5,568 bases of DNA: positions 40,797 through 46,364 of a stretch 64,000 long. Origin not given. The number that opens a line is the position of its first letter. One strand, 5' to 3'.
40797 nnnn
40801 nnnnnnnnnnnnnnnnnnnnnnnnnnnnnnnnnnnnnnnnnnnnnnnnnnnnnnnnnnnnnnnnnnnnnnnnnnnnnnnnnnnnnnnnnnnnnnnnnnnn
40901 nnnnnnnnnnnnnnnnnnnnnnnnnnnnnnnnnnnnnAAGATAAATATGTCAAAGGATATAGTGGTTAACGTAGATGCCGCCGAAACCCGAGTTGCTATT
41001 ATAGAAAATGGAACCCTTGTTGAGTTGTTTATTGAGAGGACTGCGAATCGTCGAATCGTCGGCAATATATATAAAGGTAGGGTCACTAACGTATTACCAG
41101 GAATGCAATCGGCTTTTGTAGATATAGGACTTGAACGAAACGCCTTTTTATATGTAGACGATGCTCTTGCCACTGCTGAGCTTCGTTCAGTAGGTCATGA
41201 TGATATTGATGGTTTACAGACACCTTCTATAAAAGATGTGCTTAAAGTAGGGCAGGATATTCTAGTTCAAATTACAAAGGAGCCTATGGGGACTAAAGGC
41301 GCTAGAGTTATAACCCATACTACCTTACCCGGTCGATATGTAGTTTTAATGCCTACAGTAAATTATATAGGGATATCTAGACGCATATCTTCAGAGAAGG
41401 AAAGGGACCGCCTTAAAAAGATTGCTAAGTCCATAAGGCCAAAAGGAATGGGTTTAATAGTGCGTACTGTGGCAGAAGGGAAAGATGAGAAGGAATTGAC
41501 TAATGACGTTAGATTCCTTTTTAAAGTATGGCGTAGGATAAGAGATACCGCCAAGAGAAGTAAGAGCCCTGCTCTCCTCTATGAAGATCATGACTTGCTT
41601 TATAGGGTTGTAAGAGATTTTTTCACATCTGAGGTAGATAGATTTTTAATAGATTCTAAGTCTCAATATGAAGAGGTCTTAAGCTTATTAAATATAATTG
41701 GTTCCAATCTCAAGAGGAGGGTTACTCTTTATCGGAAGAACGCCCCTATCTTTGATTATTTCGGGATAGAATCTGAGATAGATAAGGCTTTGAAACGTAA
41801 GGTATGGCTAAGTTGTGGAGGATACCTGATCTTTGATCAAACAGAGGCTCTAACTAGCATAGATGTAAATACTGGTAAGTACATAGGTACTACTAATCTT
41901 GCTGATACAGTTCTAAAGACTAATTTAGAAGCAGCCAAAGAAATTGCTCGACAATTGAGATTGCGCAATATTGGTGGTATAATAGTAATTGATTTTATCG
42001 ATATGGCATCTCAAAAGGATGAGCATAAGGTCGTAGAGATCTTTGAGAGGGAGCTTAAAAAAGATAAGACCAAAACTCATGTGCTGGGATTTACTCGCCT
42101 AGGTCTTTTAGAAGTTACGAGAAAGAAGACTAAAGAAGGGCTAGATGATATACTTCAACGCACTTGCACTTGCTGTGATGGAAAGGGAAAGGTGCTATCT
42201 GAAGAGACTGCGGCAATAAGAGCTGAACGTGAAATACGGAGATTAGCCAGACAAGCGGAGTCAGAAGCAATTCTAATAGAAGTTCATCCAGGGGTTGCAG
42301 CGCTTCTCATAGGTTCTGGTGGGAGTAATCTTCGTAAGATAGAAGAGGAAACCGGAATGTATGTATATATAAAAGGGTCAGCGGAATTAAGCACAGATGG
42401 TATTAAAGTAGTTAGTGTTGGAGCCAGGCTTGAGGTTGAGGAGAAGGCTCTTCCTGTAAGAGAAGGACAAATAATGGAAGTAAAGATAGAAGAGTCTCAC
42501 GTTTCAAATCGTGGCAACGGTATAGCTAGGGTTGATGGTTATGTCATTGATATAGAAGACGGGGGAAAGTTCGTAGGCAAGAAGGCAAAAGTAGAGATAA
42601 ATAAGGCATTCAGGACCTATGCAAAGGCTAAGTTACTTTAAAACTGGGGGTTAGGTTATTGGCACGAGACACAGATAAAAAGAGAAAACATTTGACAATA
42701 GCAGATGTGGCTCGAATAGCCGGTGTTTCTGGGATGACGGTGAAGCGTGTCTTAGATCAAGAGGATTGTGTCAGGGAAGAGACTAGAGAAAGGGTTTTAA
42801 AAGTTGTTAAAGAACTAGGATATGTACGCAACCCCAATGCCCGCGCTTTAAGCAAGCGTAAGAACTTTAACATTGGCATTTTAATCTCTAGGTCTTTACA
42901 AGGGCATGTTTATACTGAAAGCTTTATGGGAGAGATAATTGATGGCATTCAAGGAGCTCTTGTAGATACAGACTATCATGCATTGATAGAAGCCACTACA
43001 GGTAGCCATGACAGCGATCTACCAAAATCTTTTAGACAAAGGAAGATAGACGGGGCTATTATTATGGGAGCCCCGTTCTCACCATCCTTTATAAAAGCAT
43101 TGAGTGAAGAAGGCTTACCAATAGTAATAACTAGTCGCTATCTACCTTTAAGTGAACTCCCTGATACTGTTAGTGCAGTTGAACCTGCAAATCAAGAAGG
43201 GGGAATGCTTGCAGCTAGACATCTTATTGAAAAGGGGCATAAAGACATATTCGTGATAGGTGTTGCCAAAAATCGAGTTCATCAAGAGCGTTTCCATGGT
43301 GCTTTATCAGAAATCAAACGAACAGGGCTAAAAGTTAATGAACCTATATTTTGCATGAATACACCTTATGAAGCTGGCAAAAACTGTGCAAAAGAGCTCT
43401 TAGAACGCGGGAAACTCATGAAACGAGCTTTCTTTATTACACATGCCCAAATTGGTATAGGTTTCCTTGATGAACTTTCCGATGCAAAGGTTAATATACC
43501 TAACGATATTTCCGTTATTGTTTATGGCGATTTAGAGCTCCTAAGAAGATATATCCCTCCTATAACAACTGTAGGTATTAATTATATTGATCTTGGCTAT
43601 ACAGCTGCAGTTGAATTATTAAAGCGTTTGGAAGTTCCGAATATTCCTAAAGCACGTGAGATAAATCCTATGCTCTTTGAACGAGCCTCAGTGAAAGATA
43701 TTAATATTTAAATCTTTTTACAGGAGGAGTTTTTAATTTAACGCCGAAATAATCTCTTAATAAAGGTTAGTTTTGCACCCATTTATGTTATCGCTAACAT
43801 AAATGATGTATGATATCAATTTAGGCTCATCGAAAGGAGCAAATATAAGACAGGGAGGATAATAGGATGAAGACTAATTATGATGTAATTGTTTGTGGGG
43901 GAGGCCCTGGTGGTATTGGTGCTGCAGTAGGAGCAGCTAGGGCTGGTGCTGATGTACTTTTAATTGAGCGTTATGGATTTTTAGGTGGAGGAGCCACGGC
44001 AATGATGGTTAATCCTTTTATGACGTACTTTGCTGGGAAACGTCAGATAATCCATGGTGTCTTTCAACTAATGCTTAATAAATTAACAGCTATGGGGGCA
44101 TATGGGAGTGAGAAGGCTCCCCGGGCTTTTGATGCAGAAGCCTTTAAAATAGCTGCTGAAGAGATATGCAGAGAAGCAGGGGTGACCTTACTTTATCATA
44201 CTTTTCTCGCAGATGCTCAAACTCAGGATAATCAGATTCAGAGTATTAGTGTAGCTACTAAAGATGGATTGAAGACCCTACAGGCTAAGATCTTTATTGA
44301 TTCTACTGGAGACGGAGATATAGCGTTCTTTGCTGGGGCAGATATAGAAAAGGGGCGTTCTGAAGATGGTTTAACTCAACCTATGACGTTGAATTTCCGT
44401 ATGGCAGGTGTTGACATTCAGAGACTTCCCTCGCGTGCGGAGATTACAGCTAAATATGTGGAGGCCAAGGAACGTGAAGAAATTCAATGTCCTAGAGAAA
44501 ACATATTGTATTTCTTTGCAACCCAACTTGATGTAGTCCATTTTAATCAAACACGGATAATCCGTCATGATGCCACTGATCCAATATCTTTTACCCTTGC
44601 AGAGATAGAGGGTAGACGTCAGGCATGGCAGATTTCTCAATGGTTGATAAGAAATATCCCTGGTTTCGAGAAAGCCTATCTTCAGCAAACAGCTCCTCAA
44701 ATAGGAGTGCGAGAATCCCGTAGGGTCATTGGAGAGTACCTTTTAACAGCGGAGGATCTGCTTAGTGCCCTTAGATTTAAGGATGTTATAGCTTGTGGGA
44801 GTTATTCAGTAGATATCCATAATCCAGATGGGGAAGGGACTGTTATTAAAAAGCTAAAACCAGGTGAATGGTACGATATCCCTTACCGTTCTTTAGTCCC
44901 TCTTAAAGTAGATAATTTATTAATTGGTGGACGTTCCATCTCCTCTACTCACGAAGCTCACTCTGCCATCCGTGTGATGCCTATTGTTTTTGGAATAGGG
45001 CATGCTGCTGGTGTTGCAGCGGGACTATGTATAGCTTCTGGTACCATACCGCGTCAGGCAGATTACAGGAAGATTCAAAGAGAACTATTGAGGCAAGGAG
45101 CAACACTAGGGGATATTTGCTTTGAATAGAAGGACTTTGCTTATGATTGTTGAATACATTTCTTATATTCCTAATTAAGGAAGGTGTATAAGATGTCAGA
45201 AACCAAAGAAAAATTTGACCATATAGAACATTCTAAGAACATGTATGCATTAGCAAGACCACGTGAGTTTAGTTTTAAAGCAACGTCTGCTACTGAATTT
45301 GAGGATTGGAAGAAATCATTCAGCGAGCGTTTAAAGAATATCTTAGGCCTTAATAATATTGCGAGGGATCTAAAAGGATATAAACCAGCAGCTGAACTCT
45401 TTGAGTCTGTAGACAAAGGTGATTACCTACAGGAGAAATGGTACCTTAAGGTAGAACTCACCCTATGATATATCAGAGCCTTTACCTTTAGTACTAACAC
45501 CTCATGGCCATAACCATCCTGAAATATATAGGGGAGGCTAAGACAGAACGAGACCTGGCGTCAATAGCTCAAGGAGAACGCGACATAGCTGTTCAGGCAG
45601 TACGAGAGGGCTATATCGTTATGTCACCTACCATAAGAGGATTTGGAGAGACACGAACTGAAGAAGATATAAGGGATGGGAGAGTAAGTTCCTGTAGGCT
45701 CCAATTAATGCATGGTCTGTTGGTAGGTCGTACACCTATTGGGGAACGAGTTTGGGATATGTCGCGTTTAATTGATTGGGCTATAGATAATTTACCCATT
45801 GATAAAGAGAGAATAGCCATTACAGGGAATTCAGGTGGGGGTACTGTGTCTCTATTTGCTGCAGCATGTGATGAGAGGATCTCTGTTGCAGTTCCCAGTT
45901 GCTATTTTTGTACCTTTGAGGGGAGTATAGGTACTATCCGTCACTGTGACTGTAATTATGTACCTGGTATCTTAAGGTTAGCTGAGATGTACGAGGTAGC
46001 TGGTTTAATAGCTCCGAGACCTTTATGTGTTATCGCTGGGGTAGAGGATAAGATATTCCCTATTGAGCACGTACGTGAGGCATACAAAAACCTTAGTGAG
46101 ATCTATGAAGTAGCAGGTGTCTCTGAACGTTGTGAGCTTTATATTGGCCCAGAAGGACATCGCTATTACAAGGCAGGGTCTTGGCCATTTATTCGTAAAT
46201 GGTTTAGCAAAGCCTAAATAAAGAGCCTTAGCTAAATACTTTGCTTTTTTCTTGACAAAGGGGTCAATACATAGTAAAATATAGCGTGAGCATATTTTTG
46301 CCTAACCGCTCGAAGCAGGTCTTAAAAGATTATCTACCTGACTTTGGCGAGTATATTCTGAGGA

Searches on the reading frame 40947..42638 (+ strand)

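Call 36: search_protein_families(library=pfam, proteins=[window:40947-42638:+], max_evalue=0.00001)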
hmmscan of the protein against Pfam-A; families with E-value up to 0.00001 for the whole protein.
window:40947-42638:+ (564 aa): 4 families
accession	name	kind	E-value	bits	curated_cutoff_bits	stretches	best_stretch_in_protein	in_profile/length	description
PF10150.14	RNase_E_G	-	2.3e-110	368.7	25.5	1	126-395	1-270/270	Ribonuclease E/G family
PF01938.26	TRAM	-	1.1e-10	41.7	21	1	504-564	2-61/61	TRAM domain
PF20833.2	RNase_E_G_Thio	-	1.5e-09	38.3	26.8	1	406-488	1-83/86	RNase E/G, Thioredoxin-like domain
PF00013.35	KH_1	-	3.6e-06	27.1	21.5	1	444-485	4-44/66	KH domain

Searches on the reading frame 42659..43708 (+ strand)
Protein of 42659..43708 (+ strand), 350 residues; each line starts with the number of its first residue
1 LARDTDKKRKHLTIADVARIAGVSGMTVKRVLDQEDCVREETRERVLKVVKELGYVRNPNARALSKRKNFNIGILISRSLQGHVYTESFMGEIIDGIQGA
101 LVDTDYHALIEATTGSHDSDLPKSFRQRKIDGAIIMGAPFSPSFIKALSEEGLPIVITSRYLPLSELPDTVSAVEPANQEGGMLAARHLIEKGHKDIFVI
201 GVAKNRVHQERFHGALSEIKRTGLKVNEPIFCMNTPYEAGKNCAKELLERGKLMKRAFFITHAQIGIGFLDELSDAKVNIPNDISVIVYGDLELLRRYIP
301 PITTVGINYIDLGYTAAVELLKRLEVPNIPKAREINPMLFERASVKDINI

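Call 36: search_protein_families(library=pfam, proteins=[window:42659-43708:+], max_evalue=0.00001)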
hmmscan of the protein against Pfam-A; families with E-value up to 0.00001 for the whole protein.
window:42659-43708:+ (350 aa): 4 families
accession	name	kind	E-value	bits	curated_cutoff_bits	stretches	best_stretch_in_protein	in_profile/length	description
PF13377.12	Peripla_BP_3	-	7.6e-26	91.6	26.5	1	186-345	1-167/167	Periplasmic binding protein-like domain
PF00356.27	LacI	-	8.9e-17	61.1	27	1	13-58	1-46/46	Bacterial regulatory proteins, lacI family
PF00532.27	Peripla_BP_1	-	5.1e-12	46.3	22.2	1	86-322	12-259/281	Periplasmic binding proteins and sugar binding domain of LacI family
PF13407.12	Peripla_BP_4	-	2.7e-06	27.6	35.1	1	142-316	70-246/258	Periplasmic binding protein domain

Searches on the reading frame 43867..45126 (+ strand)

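Call 36: search_protein_families(library=pfam, proteins=[window:43867-45126:+], max_evalue=0.00001)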
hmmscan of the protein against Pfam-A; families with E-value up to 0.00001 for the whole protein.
window:43867-45126:+ (420 aa): 2 families
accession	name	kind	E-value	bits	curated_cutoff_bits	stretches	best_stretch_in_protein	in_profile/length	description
PF12831.13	FAD_oxidored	-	2.7e-129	432.6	27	1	6-407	1-416/416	FAD dependent oxidoreductase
PF07992.20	Pyr_redox_2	-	6.1e-06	26.3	26.1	0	5-51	1-41/291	Pyridine nucleotide-disulphide oxidoreductase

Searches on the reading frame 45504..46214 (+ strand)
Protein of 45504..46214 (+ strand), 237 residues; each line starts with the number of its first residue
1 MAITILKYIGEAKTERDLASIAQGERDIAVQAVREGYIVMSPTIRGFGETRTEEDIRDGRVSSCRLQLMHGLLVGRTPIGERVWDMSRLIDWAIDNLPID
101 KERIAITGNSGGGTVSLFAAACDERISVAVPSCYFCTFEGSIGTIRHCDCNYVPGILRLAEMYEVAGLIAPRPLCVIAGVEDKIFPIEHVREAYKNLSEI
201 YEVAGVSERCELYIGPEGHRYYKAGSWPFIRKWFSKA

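Call 36: search_protein_families(library=pfam, proteins=[window:45504-46214:+], max_evalue=0.00001)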
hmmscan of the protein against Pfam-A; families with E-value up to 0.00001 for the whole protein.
window:45504-46214:+ (237 aa): 4 families
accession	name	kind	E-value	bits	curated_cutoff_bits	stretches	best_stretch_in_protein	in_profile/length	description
PF22244.2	GCE_fung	-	1.4e-09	38.6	27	1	83-132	84-135/231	Glucuronyl esterase, fungi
PF02129.25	Peptidase_S15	-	3e-07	30.9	23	0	32-133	47-127/262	X-Pro dipeptidyl-peptidase (S15 family)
PF05448.18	AXE1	-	4.1e-07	29.5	21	1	30-139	103-214/321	Acetyl xylan esterase (AXE1)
PF00326.27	Peptidase_S9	-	9.3e-06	25.7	22.6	0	84-198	46-171/213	Prolyl oligopeptidase family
